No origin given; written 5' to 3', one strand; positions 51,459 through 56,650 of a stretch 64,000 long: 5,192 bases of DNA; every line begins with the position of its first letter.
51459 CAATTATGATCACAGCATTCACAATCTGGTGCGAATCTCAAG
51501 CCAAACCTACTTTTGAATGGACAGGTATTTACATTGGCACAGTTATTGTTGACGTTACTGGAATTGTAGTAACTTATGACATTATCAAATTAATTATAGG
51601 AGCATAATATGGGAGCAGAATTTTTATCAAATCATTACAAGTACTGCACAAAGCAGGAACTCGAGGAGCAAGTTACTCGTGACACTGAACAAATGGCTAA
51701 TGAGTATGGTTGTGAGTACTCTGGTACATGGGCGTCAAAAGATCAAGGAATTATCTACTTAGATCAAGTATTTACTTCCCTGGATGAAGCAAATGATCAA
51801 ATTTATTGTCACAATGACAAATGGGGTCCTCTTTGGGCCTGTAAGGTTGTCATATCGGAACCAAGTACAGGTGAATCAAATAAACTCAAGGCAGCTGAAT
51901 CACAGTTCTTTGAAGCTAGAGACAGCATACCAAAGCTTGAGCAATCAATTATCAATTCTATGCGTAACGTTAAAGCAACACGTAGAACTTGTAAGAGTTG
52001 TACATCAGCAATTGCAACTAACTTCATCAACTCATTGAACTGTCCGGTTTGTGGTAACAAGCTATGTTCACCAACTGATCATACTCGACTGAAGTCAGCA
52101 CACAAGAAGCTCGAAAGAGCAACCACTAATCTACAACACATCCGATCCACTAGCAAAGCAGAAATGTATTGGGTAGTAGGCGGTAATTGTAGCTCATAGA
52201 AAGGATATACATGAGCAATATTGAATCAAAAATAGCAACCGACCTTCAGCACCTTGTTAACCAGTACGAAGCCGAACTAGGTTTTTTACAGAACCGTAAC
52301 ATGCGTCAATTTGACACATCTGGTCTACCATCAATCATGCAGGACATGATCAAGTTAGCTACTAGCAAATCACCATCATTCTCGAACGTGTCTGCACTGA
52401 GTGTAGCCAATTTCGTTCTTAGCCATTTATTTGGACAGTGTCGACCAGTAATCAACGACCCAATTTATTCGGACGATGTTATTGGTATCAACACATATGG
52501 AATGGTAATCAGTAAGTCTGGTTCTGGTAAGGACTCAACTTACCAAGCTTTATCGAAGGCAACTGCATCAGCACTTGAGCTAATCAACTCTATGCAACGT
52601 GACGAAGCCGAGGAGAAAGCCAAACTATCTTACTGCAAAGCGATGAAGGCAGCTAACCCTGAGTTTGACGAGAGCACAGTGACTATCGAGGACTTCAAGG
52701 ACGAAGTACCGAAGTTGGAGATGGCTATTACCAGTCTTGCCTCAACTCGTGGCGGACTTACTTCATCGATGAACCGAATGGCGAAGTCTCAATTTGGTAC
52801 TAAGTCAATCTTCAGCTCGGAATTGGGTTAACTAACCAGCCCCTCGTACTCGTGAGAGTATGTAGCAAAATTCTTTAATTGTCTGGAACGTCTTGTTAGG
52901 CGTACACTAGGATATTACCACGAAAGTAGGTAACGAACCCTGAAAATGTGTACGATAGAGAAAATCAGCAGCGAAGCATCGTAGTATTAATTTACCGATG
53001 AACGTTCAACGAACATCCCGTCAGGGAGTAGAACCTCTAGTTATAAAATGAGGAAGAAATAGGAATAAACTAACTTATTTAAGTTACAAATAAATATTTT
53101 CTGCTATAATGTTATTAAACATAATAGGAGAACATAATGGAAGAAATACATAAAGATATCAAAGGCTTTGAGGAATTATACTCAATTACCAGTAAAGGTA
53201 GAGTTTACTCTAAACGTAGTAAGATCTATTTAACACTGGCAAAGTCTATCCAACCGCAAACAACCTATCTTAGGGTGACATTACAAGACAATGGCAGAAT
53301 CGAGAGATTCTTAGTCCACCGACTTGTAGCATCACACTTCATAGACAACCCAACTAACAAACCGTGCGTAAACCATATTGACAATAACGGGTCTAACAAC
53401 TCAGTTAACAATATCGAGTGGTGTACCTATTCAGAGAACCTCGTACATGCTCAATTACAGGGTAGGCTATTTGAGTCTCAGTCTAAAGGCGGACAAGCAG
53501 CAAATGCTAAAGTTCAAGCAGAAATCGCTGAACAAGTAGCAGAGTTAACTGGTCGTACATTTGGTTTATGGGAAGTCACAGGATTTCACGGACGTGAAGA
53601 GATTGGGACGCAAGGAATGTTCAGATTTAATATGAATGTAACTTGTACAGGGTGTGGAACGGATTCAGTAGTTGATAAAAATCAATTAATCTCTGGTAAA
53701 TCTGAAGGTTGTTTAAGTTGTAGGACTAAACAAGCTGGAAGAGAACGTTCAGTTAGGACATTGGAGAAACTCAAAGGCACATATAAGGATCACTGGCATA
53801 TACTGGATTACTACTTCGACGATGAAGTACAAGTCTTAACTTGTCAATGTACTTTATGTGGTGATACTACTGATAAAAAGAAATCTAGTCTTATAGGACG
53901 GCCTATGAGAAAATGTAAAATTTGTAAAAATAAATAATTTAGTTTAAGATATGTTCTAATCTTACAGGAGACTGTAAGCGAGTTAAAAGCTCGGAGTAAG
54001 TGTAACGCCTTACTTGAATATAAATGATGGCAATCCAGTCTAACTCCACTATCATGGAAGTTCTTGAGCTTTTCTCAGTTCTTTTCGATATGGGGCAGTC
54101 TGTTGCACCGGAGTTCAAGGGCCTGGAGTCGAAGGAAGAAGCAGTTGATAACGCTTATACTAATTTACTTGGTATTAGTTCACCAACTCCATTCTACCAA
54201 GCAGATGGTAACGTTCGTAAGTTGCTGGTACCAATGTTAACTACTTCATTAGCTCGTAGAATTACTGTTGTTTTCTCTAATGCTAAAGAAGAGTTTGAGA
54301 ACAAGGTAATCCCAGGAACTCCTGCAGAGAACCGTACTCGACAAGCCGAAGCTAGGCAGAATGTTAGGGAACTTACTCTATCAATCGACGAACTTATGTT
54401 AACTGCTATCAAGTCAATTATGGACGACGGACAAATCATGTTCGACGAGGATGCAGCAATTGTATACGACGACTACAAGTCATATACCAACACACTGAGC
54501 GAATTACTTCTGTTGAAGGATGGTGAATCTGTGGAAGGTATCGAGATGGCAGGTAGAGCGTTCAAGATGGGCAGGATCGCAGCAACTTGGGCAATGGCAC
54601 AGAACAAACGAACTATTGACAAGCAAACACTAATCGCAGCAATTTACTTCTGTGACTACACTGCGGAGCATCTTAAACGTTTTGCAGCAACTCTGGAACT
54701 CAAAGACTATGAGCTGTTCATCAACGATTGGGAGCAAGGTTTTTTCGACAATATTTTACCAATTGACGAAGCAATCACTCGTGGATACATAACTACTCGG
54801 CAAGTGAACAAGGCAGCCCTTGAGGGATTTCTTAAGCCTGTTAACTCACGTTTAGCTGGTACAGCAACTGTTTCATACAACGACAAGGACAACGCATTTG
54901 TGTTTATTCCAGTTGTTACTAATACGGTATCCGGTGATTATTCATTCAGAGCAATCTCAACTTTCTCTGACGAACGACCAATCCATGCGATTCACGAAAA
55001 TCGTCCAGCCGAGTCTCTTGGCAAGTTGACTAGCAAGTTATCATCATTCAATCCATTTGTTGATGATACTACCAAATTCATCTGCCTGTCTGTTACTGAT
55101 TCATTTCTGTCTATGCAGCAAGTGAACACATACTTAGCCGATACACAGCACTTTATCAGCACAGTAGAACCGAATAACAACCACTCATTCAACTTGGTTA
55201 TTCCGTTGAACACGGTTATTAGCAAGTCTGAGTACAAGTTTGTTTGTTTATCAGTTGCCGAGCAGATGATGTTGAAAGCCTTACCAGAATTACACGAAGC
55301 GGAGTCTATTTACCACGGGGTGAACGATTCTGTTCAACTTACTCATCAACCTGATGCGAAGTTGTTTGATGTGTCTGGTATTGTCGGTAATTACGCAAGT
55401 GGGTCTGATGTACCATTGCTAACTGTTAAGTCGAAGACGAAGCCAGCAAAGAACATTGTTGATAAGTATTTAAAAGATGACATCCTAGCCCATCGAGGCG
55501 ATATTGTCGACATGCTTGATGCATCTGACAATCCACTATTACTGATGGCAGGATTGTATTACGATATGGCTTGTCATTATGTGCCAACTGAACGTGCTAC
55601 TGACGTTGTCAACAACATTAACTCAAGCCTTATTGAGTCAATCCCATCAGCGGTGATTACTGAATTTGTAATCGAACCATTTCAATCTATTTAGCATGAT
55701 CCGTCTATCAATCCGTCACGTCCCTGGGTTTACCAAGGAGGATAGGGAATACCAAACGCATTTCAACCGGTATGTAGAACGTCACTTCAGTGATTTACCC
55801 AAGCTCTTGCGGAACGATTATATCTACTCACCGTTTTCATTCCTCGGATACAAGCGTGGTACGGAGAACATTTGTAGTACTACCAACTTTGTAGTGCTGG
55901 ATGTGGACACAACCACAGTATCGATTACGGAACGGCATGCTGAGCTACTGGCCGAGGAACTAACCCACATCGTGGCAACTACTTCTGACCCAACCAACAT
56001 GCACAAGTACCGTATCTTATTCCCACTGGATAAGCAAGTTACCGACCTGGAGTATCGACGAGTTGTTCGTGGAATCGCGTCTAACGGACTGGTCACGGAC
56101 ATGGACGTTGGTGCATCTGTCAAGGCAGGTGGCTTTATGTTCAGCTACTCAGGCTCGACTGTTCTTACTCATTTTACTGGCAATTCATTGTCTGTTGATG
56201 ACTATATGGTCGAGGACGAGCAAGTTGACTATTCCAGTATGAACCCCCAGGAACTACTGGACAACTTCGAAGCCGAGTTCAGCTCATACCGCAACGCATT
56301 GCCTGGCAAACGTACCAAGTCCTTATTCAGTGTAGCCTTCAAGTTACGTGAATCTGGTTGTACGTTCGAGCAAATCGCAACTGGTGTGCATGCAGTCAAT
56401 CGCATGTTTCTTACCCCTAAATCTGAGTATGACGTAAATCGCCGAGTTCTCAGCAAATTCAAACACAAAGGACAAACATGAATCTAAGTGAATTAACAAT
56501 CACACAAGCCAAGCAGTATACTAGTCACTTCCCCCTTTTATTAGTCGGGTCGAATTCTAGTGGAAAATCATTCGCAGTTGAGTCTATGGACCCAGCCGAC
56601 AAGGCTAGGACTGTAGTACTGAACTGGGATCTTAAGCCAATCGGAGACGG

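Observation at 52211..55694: Candidate group I intron with an HNH homing endonuclease splitting a P-loop ORF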

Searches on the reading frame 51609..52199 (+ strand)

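Call 5: search_protein_families(library=pfam, proteins=[window:51609-52199:+], max_evalue=0.01)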
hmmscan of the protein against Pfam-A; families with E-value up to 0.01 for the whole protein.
window:51609-52199:+ (196 aa): 0 families

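Call 6: search_protein_families(library=phrogs, proteins=[window:51609-52199:+], max_evalue=0.001)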
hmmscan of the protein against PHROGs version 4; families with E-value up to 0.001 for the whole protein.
window:51609-52199:+ (196 aa): 2 families
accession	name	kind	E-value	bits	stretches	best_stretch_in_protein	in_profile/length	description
phrog_4875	-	unknown function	2.3e-08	35.1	1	116-190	3-71/77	-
phrog_77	-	DNA, RNA and nucleotide metabolism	0.00045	19.8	1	44-179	555-664/967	SbcC-like subunit of palindrome specific endonuclease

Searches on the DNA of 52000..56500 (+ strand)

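Call 7: search_dna_similar(query=window:52000-56500:+, collection=phages, mode=near, max_rows=30)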
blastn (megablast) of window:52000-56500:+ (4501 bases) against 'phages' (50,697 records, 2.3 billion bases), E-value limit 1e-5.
No match.
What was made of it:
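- Tried and rejected: There was no match, so the phage is not in that collection (call 7).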

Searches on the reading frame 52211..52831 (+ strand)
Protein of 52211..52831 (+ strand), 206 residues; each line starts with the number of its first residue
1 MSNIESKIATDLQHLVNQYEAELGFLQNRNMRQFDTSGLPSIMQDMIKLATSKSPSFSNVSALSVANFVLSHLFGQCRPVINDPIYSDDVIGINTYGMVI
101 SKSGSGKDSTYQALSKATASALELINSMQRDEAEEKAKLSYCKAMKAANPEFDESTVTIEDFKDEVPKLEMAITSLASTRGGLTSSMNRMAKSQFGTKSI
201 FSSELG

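Call 5: search_protein_families(library=pfam, proteins=[window:52211-52831:+], max_evalue=0.01)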
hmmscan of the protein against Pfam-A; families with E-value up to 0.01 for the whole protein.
window:52211-52831:+ (206 aa): 1 family
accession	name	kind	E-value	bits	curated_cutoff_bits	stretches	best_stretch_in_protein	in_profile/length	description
PF13148.11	DUF3987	-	0.0017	18.1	27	1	90-204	32-152/364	Protein of unknown function (DUF3987)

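Call 6: search_protein_families(library=phrogs, proteins=[window:52211-52831:+], max_evalue=0.001)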
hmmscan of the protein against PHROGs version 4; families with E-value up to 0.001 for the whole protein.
window:52211-52831:+ (206 aa): 0 families

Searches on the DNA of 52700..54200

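Call 4: search_rna_families(source=window, start=52700, end=54200, threshold=evalue, max_evalue=10, show_alignments=5)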
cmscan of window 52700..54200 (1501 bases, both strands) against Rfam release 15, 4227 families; matches with E-value up to 10: 6.
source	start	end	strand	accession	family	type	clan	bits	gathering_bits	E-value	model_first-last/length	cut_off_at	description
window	53845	53978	+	RF00028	Intron_gpI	Intron;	-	21.7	50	0.0069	1-253/253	no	Group I catalytic intron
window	52796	53128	+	RF00028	Intron_gpI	Intron;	-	19.1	50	0.042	1-253/253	no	Group I catalytic intron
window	53033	53108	+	RF02437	SpF44_sRNA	Gene; sRNA;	-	16.1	70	9.7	1-102/102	no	Streptococcus sRNA SpF44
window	52804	52842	-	RF01130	sR46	Gene; snRNA; snoRNA; CD-box;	-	15.8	50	0.91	2-40/56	no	Small nucleolar RNA sR46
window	53766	53829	+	RF03024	Rothia-sucC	Cis-reg;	-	15.3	64.5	8.6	1-59/59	no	Rothia-sucC RNA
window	53589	53705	+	RF01295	SCARNA7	Gene; snRNA; snoRNA; scaRNA;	-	10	65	7.8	1-330/330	no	Small Cajal body-specific RNA 7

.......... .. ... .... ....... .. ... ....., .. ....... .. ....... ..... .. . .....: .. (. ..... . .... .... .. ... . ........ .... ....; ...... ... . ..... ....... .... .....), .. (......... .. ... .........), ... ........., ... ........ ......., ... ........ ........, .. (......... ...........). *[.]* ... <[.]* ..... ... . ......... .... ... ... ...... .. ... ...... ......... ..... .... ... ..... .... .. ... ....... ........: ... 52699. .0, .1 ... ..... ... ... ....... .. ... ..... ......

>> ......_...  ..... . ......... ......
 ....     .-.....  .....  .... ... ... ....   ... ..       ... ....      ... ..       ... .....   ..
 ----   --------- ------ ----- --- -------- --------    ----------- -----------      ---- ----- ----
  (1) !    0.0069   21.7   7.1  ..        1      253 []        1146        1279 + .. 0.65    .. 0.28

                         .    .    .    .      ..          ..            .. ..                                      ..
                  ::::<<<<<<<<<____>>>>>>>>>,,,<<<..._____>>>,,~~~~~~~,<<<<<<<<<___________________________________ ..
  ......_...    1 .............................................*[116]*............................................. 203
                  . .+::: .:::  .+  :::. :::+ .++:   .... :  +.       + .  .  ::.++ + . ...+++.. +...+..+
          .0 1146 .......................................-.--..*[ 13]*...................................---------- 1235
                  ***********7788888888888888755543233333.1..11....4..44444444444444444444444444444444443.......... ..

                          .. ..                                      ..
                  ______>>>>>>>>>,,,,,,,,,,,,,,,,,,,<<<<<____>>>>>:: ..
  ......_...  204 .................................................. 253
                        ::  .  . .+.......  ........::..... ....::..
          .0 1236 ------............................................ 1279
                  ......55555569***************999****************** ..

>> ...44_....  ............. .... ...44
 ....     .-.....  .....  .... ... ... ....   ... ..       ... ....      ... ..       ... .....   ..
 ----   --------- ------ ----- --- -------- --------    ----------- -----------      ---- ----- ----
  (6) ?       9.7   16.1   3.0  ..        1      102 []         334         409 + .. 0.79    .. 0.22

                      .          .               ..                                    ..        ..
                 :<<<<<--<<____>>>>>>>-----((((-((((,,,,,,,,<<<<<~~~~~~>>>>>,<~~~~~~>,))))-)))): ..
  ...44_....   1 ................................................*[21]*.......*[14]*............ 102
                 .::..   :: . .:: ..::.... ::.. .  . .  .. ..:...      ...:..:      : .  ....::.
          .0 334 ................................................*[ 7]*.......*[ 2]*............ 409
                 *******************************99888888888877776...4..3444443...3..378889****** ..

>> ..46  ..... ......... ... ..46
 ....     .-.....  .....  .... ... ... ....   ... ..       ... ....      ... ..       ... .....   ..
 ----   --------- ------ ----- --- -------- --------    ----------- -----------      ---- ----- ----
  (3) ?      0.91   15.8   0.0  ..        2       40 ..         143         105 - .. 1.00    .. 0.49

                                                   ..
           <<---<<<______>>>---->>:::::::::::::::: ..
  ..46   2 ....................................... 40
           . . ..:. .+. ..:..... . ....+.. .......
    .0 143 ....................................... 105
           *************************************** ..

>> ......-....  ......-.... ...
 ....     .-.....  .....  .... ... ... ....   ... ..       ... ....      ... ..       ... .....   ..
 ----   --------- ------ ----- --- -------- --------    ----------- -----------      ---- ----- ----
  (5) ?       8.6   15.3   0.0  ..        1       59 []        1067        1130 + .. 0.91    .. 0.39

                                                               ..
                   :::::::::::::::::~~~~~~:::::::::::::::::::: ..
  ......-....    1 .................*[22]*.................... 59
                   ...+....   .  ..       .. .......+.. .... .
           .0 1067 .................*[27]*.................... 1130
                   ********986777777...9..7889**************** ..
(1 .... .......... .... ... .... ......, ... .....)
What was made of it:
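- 52829..54026 (+): Group I intron, 1198 nt, of subgroup IA type. It begins with an in-frame UAA and ends with the terminal G54026. Rfam partial hits (call 4).
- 53939..53956 (+): P8 3' strand (53939-53945), J8/7 AAGAUA (53946-53951) and the P7 3' strand UGUUC (53952-53956). Rfam alignment with posterior probabilities near 1 over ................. (call 4).
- On Group I intron (Rfam RF00028): Rfam aligns all core elements (call 4). The match is split by the 865-nt L8 insert into hits of 19.1 and 21.7 bits (call 4).
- Checked: These are the same stretches that Rfam's Intron_gpI model aligns with high posterior probability (call 4).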
